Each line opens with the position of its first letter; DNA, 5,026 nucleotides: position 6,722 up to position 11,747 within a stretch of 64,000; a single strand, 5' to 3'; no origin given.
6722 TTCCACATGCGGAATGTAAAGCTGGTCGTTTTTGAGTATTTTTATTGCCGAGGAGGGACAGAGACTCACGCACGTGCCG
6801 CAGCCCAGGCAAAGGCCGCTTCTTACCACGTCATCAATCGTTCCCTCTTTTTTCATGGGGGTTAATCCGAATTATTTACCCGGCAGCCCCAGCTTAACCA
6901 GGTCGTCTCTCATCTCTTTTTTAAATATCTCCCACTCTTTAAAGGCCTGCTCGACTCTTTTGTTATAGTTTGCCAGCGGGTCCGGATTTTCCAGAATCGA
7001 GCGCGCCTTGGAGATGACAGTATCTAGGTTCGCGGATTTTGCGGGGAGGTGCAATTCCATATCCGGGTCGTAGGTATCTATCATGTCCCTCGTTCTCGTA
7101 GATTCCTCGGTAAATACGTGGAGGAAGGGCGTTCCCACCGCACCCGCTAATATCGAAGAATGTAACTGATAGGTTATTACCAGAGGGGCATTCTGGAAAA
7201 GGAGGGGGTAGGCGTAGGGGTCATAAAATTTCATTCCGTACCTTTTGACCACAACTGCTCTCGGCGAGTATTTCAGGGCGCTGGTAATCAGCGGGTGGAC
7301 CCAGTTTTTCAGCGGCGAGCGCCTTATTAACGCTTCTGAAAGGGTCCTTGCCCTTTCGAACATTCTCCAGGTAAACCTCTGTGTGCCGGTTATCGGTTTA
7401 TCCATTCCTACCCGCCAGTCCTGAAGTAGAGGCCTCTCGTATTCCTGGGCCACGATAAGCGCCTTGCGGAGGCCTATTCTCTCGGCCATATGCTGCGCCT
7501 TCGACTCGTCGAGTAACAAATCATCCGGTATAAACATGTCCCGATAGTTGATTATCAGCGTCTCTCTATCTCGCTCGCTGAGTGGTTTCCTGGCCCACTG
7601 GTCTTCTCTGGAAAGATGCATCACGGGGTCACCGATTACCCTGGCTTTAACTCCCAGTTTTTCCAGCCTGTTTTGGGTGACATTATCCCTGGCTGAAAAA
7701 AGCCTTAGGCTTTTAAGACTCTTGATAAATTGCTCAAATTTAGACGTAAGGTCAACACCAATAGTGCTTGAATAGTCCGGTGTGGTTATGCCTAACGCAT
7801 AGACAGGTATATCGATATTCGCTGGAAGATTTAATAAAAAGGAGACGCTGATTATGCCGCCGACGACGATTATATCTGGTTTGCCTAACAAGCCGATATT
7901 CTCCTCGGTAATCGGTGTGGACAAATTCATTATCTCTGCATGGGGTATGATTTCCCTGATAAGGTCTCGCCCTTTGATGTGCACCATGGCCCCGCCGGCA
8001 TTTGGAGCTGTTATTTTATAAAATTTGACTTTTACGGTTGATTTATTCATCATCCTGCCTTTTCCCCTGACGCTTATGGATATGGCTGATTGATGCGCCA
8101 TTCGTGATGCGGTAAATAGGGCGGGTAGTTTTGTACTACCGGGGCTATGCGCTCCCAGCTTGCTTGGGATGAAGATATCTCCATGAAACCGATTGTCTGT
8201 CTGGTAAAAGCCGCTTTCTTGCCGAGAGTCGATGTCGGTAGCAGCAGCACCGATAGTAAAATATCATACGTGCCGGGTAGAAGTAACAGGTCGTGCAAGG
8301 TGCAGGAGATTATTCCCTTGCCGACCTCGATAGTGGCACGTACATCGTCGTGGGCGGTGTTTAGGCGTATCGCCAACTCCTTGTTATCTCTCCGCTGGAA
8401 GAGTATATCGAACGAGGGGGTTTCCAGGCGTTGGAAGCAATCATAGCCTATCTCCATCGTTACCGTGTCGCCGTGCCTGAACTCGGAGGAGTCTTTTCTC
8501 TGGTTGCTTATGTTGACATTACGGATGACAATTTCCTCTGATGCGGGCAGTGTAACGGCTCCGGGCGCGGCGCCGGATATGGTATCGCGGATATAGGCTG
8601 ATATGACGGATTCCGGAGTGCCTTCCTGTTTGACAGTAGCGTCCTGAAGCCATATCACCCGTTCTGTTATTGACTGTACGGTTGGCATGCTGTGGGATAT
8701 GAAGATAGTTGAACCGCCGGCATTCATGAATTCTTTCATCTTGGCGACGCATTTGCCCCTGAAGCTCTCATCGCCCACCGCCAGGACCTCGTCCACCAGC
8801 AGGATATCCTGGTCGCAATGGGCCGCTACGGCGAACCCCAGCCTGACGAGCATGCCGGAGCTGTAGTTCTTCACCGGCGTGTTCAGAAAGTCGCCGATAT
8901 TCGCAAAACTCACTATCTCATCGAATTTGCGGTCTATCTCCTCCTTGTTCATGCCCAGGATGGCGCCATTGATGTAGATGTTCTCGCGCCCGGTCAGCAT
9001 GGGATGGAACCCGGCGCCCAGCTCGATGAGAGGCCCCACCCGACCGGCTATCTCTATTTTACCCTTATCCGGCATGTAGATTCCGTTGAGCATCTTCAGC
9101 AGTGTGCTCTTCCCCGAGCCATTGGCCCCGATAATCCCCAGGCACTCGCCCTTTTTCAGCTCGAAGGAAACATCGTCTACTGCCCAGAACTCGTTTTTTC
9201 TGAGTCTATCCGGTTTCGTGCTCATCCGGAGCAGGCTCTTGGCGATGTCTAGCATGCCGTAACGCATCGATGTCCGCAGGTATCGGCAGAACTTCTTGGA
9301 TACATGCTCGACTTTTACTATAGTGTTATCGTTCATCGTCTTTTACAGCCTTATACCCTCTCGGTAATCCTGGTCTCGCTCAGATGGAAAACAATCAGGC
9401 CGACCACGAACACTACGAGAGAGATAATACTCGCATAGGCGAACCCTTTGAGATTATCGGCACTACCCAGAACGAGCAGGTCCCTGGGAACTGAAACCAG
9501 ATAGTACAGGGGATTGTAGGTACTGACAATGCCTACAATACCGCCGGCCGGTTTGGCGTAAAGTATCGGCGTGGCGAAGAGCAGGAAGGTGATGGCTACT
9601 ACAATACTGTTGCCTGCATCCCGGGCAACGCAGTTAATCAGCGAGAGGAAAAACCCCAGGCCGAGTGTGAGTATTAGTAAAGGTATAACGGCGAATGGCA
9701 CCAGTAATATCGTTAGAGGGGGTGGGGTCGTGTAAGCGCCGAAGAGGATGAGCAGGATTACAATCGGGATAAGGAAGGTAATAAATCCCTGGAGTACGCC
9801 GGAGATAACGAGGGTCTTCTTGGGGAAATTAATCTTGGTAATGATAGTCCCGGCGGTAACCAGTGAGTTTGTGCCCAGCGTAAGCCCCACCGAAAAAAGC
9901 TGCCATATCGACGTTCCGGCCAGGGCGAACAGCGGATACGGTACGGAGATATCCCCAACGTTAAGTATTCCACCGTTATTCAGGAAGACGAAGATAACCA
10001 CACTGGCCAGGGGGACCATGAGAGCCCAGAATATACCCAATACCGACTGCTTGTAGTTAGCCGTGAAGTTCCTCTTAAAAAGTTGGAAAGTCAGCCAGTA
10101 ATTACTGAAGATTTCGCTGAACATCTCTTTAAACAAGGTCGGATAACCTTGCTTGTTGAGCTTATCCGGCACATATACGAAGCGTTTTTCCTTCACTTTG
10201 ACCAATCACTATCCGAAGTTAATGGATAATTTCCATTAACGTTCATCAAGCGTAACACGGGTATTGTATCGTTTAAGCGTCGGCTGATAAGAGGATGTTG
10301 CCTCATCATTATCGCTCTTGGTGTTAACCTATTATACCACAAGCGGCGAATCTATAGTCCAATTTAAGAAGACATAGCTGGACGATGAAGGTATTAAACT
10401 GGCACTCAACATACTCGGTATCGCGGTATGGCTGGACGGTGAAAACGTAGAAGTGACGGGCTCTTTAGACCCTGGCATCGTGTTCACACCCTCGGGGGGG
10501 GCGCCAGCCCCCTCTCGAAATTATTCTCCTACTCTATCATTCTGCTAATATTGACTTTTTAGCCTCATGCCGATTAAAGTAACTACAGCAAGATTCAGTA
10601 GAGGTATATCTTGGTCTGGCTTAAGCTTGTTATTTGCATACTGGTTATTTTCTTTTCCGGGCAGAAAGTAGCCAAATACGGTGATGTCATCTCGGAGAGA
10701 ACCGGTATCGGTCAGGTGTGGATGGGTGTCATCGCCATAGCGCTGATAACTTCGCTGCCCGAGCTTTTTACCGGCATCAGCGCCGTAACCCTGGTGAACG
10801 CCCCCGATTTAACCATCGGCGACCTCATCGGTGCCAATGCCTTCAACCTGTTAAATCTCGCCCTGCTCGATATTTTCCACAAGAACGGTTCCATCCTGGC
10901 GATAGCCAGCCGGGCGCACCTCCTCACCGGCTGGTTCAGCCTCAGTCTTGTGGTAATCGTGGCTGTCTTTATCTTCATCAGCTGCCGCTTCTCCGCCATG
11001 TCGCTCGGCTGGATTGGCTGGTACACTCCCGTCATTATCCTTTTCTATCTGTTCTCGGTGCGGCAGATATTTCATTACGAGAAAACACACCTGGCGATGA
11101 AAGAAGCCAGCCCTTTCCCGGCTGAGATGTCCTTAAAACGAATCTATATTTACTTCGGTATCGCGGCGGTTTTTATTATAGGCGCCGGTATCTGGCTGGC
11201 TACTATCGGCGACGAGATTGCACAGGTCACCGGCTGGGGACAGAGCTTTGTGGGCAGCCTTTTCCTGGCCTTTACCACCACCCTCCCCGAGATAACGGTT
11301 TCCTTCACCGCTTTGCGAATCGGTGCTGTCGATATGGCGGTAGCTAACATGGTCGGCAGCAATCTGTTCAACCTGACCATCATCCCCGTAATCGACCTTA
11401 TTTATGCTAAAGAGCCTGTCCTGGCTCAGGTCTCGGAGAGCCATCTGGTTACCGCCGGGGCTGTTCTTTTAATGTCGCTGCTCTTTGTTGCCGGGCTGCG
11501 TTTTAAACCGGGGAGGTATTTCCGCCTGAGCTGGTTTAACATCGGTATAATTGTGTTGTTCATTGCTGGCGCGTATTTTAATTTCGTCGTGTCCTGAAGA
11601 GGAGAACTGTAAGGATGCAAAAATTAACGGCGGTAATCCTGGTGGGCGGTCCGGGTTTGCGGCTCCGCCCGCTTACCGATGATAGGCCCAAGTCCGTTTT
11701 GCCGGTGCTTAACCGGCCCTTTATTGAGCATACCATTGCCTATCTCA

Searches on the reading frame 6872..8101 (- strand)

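Call 41: search_protein_families(library=pfam, proteins=[window:6872-8101:-], max_evalue=0.00001)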
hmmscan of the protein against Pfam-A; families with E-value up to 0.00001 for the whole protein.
window:6872-8101:- (409 aa): 1 family
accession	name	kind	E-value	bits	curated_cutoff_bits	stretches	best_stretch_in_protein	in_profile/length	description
PF04230.19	PS_pyruv_trans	-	8.9e-16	59.1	25.3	1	34-179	1-168/280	Polysaccharide pyruvyl transferase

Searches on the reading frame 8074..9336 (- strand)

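Call 41: search_protein_families(library=pfam, proteins=[window:8074-9336:-], max_evalue=0.00001)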
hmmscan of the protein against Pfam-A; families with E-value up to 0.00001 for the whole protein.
window:8074-9336:- (420 aa): 3 families
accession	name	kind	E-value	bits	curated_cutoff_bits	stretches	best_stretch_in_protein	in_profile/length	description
PF00005.33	ABC_tran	-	3.3e-23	83.2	25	1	54-184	2-135/137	ABC transporter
PF14524.12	Wzt_C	-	1.5e-09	38.4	30.4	1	266-363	7-105/143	Wzt C-terminal domain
PF13304.12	AAA_21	-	1.1e-06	29.4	27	0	67-84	3-20/304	AAA domain, putative AbiEii toxin, Type IV TA system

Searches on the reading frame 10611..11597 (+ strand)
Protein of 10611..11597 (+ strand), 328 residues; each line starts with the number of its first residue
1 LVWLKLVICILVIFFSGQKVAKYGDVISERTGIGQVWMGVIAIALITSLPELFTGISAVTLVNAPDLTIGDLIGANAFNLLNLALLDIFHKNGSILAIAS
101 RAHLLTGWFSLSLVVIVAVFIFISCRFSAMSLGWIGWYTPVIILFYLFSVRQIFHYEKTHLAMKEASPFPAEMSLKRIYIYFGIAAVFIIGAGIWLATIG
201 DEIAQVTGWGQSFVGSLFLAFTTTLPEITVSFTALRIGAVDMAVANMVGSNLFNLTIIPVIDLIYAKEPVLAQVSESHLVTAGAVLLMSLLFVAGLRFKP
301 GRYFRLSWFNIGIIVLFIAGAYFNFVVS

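Call 41: search_protein_families(library=pfam, proteins=[window:10611-11597:+], max_evalue=0.00001)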
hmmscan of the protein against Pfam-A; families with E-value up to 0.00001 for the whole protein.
window:10611-11597:+ (328 aa): 1 family
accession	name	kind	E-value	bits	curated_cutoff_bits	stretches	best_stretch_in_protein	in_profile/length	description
PF01699.29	Na_Ca_ex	-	1.6e-27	96.7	24.9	2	179-319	3-144/151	Sodium/calcium exchanger protein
